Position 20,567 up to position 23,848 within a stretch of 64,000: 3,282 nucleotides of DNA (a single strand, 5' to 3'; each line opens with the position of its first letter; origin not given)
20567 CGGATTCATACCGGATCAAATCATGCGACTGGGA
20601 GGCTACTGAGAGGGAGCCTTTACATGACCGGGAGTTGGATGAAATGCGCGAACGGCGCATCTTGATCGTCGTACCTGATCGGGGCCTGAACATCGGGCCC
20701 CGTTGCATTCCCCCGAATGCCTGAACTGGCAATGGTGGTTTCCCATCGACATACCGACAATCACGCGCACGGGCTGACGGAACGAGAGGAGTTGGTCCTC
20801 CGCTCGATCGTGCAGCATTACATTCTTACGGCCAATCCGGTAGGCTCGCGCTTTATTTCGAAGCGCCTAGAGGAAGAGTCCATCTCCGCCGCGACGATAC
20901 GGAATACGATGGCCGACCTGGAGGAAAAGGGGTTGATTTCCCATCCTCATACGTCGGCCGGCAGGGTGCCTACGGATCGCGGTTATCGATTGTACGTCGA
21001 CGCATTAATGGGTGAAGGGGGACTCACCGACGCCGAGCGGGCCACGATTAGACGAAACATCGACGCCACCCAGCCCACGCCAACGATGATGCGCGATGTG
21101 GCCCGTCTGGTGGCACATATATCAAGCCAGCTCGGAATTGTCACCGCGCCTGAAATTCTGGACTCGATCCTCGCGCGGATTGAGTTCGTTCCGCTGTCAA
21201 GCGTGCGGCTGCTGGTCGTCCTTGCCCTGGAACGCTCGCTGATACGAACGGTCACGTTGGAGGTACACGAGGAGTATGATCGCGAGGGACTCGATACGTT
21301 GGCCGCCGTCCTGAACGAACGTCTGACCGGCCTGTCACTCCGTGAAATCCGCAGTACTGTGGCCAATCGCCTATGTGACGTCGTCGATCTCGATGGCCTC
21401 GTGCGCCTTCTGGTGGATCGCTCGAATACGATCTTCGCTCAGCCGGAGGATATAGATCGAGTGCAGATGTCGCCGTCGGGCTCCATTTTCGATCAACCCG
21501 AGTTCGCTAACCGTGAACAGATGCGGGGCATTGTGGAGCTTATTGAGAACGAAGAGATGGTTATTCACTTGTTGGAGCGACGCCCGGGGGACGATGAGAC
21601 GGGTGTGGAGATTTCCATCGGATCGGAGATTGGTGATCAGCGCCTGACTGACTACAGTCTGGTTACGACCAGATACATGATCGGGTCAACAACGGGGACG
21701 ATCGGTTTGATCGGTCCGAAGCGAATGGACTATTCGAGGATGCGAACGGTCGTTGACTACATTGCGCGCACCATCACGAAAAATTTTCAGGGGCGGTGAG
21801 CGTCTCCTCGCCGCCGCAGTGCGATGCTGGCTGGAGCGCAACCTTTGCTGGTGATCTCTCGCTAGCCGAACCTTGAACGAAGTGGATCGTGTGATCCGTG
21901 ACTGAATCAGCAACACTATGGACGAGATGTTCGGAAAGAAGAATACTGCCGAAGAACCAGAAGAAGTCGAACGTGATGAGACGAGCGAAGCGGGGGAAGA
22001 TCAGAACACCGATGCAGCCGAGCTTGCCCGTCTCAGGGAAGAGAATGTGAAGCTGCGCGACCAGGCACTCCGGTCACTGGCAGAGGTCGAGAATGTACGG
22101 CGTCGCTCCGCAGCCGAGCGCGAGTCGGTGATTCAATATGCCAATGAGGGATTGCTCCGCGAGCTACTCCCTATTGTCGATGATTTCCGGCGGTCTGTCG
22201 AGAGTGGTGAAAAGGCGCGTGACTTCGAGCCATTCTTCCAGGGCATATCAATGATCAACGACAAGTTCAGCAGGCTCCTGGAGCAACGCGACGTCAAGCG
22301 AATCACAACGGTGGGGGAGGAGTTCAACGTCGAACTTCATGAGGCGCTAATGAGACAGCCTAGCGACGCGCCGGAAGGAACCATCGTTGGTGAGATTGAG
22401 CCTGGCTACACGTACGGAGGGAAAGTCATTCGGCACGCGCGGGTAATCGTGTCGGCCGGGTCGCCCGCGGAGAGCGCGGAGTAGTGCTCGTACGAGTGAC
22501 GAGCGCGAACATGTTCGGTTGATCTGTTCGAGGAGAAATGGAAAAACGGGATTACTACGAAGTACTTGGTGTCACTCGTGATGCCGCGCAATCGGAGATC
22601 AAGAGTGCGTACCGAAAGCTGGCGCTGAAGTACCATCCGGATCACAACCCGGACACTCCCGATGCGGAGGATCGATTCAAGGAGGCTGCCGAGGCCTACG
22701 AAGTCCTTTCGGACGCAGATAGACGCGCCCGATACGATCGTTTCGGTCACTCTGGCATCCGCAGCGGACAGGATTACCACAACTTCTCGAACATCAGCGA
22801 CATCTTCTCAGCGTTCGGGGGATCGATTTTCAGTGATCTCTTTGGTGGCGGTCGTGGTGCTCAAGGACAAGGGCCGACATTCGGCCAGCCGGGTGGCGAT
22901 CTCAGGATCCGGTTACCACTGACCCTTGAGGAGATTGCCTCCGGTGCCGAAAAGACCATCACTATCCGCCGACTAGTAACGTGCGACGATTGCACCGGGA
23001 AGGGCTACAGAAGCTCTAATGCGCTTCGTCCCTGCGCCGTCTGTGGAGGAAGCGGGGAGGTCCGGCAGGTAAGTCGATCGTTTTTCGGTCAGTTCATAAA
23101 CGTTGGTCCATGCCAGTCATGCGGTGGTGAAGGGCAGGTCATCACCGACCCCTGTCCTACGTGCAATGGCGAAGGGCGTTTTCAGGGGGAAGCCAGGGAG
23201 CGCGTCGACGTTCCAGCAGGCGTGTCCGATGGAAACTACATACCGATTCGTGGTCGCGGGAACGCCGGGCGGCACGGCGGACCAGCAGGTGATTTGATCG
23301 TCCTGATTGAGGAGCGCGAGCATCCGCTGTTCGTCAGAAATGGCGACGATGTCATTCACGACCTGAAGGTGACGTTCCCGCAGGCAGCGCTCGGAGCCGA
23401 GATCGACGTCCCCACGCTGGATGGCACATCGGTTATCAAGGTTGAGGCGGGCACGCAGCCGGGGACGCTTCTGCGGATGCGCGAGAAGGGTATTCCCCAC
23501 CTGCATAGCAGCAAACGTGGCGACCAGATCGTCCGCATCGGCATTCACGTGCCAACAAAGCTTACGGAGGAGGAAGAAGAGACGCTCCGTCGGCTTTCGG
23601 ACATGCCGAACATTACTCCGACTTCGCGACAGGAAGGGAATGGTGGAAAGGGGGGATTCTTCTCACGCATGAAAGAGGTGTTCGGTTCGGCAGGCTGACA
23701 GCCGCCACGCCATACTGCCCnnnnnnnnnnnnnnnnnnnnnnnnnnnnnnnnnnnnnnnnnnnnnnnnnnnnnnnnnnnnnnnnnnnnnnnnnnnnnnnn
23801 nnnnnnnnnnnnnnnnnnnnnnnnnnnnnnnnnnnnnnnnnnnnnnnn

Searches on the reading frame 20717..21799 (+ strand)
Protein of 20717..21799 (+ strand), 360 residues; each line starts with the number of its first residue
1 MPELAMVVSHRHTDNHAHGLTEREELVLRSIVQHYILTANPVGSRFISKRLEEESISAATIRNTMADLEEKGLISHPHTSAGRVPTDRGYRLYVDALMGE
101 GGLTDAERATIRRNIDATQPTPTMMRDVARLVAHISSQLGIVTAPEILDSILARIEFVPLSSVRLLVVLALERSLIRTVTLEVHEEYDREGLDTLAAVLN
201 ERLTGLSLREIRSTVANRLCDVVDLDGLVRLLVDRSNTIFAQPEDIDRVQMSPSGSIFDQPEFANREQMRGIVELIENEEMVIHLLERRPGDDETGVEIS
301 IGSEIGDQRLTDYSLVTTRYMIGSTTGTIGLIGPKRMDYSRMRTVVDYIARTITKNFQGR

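Call 14: search_protein_families(library=pfam, proteins=[window:20717-21799:+])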
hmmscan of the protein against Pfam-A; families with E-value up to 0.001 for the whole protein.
window:20717-21799:+ (360 aa): 2 families
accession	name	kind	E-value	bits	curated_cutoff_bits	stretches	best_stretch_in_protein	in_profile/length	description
PF01628.27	HrcA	-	1.3e-48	166.2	22.2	1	124-342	3-214/215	HrcA protein C terminal domain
PF08461.16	HTH_12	-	0.00056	20.2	21.4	0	39-90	11-63/66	Ribonuclease R winged-helix domain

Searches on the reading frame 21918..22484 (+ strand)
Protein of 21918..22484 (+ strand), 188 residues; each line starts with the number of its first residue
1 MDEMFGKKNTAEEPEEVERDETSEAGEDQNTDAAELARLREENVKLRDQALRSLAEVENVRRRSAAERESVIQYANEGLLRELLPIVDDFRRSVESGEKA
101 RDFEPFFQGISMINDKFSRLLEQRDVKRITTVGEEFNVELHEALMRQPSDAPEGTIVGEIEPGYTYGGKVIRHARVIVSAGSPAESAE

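Call 14: search_protein_families(library=pfam, proteins=[window:21918-22484:+])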
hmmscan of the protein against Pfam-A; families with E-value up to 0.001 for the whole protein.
window:21918-22484:+ (188 aa): 1 family
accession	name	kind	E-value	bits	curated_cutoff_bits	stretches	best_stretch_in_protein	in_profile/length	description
PF01025.24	GrpE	-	9.1e-44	149.5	25.8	1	21-179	5-164/165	GrpE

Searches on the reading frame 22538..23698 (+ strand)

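Call 14: search_protein_families(library=pfam, proteins=[window:22538-23698:+])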
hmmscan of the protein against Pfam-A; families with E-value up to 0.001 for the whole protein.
window:22538-23698:+ (386 aa): 3 families
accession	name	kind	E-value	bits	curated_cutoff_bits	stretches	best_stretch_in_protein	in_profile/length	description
PF01556.23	DnaJ_C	-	7.5e-46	156.4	26.6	1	122-339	1-152/152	DnaJ C terminal domain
PF00226.36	DnaJ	-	2e-27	95.5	27.8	1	5-67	1-63/63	DnaJ domain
PF00684.25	DnaJ_CXXCXGXG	-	4.8e-15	56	32.7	1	149-213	1-65/65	DnaJ central domain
